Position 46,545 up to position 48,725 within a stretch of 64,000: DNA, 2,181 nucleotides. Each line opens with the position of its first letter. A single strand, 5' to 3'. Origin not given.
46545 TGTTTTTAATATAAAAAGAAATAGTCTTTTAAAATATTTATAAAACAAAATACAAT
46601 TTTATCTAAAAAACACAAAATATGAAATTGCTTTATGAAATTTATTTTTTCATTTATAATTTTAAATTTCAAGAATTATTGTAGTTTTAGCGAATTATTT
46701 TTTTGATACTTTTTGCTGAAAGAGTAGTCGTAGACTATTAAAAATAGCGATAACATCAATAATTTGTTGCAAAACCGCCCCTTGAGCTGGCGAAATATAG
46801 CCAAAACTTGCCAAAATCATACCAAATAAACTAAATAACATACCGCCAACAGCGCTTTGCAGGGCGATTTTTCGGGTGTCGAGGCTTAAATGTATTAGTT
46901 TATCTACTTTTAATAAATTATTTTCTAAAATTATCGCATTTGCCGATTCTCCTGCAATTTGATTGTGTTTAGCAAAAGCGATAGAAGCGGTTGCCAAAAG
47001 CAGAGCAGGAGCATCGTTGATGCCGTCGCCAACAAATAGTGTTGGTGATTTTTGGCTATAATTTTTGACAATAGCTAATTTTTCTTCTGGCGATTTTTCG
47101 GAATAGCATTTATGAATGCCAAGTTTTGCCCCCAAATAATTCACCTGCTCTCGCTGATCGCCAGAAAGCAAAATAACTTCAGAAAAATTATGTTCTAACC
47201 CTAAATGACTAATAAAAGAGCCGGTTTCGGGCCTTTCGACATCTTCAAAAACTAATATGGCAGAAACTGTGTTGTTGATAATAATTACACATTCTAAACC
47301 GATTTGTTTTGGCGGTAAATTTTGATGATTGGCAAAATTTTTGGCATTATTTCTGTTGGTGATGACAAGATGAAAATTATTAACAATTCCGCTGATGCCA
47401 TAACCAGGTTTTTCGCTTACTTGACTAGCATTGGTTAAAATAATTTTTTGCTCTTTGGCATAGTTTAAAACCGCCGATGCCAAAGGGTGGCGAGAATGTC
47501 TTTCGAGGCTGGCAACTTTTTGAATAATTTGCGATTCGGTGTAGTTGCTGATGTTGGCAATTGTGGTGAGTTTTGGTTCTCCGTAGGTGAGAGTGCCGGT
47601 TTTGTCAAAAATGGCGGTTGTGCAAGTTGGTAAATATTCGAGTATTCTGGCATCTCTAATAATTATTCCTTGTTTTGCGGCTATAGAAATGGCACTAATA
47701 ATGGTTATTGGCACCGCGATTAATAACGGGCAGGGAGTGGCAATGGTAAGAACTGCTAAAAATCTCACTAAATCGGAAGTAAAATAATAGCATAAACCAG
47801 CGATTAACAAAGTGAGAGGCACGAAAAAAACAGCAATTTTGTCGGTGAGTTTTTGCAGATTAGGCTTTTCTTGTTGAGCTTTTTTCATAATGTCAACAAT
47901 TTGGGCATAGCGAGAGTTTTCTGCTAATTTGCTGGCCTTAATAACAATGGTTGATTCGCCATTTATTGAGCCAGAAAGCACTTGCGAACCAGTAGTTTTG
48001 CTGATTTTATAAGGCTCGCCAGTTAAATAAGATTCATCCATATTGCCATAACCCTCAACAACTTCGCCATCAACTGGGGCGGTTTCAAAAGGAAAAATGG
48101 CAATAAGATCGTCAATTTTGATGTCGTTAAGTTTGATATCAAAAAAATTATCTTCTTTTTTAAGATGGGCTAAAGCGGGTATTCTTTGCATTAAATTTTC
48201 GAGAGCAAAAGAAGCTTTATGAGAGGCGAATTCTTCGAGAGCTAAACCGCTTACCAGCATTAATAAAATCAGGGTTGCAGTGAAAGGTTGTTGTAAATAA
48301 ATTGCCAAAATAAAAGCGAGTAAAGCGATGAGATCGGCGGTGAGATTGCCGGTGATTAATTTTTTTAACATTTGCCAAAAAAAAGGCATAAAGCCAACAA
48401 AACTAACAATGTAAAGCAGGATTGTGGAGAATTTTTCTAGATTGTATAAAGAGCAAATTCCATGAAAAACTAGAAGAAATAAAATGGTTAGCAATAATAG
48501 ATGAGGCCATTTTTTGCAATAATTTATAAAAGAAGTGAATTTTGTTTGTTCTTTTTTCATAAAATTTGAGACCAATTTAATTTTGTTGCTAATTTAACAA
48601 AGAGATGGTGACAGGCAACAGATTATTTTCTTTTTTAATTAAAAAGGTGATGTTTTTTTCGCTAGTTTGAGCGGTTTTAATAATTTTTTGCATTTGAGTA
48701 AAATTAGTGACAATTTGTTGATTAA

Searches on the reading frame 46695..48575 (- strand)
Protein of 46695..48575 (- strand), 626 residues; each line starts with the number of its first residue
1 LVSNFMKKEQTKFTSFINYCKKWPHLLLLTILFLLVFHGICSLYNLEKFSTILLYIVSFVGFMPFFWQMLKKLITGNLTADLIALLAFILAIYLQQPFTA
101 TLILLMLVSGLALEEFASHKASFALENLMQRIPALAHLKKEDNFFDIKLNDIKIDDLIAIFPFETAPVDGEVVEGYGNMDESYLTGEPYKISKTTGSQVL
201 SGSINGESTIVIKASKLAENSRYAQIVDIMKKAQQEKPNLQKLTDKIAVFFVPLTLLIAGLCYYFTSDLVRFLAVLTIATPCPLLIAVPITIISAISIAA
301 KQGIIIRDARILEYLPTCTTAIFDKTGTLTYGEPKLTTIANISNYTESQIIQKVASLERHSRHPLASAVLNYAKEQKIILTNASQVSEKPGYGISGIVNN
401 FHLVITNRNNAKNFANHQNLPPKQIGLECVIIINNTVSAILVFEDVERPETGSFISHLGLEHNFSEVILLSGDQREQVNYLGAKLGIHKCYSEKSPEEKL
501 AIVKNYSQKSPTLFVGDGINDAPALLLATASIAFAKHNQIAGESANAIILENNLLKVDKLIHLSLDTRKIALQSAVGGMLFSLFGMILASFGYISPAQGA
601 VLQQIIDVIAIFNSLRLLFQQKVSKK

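Call 19: search_protein_families(library=ncbifam, proteins=[window:46695-48575:-], max_evalue=1e-10)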
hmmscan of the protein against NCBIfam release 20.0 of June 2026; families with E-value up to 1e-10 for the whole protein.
window:46695-48575:- (626 aa): 16 families
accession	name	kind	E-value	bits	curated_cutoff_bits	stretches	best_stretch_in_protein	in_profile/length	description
TIGR01525.1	ATPase-IB_hvy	subfamily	4.1e-142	474.9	346.25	1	81-617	2-560/560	heavy metal translocating P-type ATPase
TIGR01512.1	ATPase-IB2_Cd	subfamily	1.4e-121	406.6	313.5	1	81-618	2-493/494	cadmium family heavy metal-translocating P-type ATPase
TIGR01511.1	ATPase-IB1_Cu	subfamily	1.4e-102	344.4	397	1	64-617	4-541/542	copper-translocating P-type ATPase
NF008262.1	PRK11033.1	equivalog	3e-81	273.9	1005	1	21-573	119-683/731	zinc/cadmium/mercury/lead-transporting ATPase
NF007952.0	PRK10671.1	equivalog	6.4e-76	256.2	1316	1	101-610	294-816/838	copper-exporting P-type ATPase CopA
NF033775.1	P_type_ZntA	exception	1.5e-64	218.5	1240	1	42-573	143-684/732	Zn(II)/Cd(II)/Pb(II) translocating P-type ATPase ZntA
TIGR01494.1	ATPase_P-type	subfamily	6e-48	163.5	62.3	1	103-584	2-455/478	HAD-IC family P-type ATPase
TIGR01647.1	ATPase-IIIA_H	equivalog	1.3e-26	93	615.5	1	85-389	43-359/755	plasma-membrane proton-efflux P-type ATPase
TIGR01497.1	kdpB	equivalog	5.7e-25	87.5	527.9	1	134-376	105-357/675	potassium-transporting ATPase subunit KdpB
NF010609.0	PRK14010.1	equivalog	1.3e-18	66.6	1323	0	120-380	92-360/673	K(+)-transporting ATPase subunit B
TIGR01517.1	ATPase-IIB_Ca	equivalog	2.6e-17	62.3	507.05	0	139-333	161-375/882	calcium-translocating P-type ATPase, PMCA-type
TIGR01522.1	ATPase-IIA2_Ca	equivalog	1.4e-15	56.2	798.3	0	95-344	81-345/854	calcium-transporting P-type ATPase, PMR1-type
TIGR01116.1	ATPase-IIA1_Ca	equivalog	1.7e-13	49.6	703.4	0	489-555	523-589/799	calcium-translocating P-type ATPase, SERCA-type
TIGR01657.1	P-ATPase-V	hypoth_equivalog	7.8e-13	46.9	618.25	0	269-354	399-485/1055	ATP13A2 family polyamine export P-type ATPase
TIGR01524.1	ATPase-IIIB_Mg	equivalog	8.5e-12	43.7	610.75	0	482-558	574-651/867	magnesium-translocating P-type ATPase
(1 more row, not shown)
